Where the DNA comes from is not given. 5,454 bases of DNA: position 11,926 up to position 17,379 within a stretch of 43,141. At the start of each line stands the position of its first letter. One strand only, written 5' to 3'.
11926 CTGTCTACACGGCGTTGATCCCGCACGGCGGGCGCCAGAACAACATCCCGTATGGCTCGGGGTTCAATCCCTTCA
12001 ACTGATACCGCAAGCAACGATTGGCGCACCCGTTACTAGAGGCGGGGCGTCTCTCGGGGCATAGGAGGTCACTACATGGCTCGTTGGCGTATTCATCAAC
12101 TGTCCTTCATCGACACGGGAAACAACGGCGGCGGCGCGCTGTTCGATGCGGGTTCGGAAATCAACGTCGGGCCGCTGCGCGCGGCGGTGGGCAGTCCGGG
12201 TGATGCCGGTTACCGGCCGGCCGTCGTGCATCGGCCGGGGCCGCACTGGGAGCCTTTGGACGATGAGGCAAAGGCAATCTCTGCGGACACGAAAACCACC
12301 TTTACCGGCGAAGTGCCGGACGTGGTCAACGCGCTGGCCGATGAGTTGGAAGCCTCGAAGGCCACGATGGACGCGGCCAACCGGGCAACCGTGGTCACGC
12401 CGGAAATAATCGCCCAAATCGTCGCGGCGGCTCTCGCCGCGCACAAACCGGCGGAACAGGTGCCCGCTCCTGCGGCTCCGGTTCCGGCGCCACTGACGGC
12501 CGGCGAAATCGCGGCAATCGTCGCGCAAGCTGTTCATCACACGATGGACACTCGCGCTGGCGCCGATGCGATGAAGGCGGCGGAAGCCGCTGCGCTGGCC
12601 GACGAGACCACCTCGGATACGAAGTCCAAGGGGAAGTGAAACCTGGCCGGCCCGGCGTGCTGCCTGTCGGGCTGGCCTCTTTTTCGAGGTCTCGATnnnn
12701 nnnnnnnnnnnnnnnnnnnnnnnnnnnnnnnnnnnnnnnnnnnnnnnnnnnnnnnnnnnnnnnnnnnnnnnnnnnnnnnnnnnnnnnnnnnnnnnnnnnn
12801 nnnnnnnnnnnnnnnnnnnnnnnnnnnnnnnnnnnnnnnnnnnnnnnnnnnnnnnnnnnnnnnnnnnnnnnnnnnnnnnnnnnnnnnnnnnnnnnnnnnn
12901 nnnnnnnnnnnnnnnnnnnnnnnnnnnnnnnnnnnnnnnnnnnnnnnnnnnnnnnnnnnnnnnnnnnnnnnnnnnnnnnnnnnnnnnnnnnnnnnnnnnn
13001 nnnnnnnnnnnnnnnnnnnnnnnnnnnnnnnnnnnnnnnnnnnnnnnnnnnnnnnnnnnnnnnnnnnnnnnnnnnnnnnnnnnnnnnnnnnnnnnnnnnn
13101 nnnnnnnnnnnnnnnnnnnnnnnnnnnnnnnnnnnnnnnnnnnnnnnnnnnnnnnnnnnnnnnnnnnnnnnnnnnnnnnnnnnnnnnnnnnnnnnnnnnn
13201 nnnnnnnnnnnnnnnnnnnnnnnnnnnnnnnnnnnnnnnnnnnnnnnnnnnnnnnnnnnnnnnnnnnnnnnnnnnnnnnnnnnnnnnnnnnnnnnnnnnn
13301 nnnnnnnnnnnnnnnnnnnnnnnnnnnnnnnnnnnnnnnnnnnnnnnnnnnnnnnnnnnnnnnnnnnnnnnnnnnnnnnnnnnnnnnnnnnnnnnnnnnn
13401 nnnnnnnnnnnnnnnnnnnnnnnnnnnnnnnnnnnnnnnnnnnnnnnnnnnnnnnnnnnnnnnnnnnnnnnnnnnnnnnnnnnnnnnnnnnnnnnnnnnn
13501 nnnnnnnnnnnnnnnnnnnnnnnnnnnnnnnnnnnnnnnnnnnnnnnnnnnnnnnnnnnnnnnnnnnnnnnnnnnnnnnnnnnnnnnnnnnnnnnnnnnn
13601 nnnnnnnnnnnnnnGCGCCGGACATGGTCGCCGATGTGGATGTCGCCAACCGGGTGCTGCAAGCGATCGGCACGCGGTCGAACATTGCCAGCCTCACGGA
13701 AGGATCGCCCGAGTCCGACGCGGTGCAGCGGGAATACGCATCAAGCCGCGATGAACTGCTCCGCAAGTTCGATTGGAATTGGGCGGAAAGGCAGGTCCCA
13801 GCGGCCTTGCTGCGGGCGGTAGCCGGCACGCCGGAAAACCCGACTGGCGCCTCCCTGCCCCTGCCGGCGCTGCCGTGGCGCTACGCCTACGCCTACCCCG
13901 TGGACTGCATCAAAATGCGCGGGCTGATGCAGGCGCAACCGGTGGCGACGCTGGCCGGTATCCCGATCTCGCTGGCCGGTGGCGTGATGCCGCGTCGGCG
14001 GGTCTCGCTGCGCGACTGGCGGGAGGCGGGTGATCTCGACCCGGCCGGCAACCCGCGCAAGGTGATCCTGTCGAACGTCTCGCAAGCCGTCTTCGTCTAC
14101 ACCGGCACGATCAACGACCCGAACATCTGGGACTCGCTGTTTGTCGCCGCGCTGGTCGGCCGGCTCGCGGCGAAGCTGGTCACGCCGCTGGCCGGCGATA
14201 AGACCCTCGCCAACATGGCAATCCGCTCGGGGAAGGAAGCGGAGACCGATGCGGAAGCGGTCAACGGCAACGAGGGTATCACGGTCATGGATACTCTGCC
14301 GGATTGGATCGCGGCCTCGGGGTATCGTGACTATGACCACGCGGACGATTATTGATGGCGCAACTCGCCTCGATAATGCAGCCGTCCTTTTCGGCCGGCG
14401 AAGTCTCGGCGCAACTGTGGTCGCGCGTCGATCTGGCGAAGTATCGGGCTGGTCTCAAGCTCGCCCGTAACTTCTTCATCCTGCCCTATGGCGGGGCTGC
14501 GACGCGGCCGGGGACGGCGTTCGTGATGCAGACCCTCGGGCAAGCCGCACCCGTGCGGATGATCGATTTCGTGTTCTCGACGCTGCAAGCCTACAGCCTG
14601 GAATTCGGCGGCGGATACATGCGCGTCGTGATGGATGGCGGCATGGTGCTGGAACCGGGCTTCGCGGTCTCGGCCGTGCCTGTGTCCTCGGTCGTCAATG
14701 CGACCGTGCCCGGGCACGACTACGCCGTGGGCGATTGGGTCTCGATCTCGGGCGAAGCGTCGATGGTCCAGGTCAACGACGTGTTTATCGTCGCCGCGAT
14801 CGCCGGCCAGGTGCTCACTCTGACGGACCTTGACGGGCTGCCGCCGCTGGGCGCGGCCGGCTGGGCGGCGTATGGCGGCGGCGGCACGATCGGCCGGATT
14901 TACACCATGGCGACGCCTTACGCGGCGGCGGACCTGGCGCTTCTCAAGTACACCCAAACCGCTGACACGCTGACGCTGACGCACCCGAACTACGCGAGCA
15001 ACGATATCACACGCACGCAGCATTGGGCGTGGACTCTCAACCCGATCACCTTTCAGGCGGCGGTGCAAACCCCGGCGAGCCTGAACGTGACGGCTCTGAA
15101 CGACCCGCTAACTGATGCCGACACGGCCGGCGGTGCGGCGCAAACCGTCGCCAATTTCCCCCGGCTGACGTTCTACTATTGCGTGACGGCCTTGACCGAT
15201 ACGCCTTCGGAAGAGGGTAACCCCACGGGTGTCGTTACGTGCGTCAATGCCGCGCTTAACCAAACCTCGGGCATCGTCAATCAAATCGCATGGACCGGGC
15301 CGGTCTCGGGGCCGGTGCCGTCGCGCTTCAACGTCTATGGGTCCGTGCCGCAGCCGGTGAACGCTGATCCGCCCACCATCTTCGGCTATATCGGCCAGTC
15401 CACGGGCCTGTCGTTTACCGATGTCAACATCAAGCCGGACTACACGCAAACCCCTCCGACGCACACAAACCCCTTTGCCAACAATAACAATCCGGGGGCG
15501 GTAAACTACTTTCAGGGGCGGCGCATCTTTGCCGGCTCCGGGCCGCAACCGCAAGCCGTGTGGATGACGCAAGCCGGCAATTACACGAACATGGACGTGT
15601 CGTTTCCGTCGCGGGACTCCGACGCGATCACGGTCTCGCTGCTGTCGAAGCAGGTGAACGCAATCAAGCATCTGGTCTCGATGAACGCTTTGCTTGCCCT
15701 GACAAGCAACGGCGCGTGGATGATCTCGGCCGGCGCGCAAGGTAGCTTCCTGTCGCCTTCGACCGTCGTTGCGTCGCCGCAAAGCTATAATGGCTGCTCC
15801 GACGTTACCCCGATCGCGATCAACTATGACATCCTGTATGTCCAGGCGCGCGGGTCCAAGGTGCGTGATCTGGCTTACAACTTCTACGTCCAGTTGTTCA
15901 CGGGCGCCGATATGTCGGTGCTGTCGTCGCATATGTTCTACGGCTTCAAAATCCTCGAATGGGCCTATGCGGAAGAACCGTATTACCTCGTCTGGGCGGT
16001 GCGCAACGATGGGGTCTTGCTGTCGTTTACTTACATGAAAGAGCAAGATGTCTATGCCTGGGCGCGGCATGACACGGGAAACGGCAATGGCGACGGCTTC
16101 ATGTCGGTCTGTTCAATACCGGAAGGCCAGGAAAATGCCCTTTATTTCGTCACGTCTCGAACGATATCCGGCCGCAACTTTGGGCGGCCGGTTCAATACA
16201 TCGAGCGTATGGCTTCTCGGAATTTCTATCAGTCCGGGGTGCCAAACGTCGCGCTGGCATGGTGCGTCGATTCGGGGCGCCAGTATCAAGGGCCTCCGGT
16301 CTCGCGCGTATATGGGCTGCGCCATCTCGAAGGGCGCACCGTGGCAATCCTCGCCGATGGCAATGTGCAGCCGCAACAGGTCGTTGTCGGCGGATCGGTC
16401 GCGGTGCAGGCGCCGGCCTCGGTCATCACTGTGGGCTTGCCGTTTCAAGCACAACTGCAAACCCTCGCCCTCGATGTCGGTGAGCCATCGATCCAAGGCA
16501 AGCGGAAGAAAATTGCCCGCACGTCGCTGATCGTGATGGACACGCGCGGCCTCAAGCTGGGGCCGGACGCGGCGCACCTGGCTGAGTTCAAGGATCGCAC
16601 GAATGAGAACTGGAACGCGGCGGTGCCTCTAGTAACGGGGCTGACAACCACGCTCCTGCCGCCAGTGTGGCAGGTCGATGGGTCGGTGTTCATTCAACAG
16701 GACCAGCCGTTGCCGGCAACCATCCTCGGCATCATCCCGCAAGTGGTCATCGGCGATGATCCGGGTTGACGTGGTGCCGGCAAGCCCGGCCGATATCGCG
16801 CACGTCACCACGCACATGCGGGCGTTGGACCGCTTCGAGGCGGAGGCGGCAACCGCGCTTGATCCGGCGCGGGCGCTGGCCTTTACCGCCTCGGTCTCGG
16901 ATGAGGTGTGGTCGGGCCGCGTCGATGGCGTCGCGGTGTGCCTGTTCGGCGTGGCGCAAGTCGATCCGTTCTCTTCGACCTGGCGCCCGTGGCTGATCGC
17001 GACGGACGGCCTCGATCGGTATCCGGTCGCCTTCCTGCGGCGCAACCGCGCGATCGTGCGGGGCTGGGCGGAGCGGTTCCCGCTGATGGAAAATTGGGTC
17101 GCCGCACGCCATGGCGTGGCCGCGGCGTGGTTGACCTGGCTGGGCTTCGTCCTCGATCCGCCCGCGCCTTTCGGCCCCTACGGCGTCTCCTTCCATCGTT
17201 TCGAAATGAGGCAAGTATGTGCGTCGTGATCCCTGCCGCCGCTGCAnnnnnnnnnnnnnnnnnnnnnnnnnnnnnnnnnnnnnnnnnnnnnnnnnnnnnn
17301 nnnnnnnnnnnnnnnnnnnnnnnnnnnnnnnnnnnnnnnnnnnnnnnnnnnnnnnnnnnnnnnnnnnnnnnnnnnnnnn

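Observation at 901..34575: Exact 10-mer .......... (mostly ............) present seven times on both strands, mainly at gene junctions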

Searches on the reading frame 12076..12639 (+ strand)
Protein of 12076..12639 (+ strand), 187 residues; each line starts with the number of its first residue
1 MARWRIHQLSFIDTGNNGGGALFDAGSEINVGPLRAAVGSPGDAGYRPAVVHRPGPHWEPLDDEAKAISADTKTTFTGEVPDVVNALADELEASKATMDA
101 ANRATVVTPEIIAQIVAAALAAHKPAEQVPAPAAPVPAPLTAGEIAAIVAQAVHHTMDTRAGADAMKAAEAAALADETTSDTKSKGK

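Call 29: search_protein_families(library=phrogs, proteins=[window:12076-12639:+], max_evalue=0.01)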
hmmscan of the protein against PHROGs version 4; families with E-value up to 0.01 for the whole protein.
window:12076-12639:+ (187 aa): 1 family
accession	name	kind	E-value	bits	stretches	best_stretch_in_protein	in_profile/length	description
phrog_5844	-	unknown function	0.0035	18.2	1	42-101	106-161/199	-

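Call 54: search_protein_families(library=ncbifam, proteins=[window:12076-12639:+], max_evalue=0.1)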
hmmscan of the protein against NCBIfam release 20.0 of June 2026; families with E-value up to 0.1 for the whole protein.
window:12076-12639:+ (187 aa): 0 families

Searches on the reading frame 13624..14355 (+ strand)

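Call 9: search_protein_families(library=phrogs, proteins=[window:13624-14355:+], max_evalue=0.001)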
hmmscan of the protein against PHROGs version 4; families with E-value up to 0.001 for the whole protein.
window:13624-14355:+ (243 aa): 1 family
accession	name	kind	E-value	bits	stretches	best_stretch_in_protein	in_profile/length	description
phrog_394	-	tail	3.6e-35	122.2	1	1-220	1-176/190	tail protein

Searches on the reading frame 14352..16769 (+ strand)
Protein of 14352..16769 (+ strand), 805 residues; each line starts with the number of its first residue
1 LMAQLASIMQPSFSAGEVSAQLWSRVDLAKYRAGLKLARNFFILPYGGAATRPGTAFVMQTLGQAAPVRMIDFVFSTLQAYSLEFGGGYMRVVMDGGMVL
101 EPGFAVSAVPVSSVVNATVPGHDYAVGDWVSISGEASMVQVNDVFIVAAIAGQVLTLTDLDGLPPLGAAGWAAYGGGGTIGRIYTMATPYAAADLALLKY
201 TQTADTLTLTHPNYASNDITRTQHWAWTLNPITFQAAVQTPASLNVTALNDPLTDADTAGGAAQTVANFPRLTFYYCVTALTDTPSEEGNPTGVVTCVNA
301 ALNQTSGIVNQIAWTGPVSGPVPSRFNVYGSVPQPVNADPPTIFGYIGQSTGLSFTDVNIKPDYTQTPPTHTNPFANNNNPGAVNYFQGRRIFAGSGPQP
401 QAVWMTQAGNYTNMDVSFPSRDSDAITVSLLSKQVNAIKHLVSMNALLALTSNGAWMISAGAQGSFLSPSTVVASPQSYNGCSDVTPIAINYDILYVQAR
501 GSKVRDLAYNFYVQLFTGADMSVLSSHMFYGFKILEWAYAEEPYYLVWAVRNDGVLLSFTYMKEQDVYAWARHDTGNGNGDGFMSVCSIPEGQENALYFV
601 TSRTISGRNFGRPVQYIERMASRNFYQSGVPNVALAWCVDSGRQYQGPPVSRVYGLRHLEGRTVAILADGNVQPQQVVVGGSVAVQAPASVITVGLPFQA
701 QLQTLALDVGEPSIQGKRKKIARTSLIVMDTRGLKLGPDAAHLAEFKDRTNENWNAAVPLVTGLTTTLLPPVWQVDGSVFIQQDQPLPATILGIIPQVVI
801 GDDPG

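Call 9: search_protein_families(library=phrogs, proteins=[window:14352-16769:+], max_evalue=0.001)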
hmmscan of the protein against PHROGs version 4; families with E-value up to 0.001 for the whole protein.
window:14352-16769:+ (805 aa): 5 families
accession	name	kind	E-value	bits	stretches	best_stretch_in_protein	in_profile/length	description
phrog_376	-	tail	1.1e-191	639.9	1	6-802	4-711/712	tail protein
phrog_15566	-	tail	4.8e-111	372.9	2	377-648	44-301/552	tail protein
phrog_20269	-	unknown function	6.9e-42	144.8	1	7-235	4-156/374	-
phrog_30010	-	unknown function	7.2e-42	144.8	2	499-627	186-306/517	-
phrog_584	-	tail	0.00011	23.1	1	100-162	17-79/218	major tail protein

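Call 20: find_related_loci(query=window:14352-16769:+, collection=viral_contigs, flank=10000)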
Query window:14352-16769:+ (805 aa) in viral_contigs; peptide patterns used: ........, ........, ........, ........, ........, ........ (x = any residue, [..] = any of these).
18 stretches matched a pattern; 11 encode a relative of the query (tblastn E <= 1e-3); 11 distinct loci.
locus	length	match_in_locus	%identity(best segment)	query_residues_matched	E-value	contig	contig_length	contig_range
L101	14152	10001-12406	95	1-804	0e+0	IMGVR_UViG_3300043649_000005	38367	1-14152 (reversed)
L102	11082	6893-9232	50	1-803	0e+0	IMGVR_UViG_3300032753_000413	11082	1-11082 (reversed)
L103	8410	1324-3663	50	1-803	0e+0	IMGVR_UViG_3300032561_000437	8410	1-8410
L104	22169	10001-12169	33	8-802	2e-103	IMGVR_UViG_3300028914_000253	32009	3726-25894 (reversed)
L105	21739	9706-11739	36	8-803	8e-101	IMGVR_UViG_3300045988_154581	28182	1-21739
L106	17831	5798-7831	35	8-803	3e-100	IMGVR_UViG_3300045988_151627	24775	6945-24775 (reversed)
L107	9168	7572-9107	36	181-732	3e-83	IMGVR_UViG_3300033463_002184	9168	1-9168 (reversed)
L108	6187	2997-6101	45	9-805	3e-68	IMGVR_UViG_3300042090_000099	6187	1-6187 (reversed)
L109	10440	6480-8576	33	6-739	6e-52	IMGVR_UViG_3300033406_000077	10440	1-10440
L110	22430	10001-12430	30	6-801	1e-47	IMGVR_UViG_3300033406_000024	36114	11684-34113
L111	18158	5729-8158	30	6-801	1e-47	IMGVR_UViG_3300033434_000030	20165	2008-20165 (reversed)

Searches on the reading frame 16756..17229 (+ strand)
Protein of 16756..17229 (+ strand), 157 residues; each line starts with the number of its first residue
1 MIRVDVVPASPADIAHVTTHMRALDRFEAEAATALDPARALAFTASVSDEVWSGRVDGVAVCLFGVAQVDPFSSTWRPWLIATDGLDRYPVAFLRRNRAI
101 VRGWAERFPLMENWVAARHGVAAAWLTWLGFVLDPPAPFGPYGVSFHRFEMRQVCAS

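Call 47: search_protein_families(library=phrogs, proteins=[window:16756-17229:+], max_evalue=0.01)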
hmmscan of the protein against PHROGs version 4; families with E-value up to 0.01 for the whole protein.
window:16756-17229:+ (157 aa): 2 families
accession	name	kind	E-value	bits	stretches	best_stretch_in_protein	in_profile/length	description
phrog_308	-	head and packaging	2.5e-30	106.6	1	4-152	3-149/151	internal virion protein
phrog_4177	-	unknown function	0.0037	18.3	1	7-134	4-123/143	-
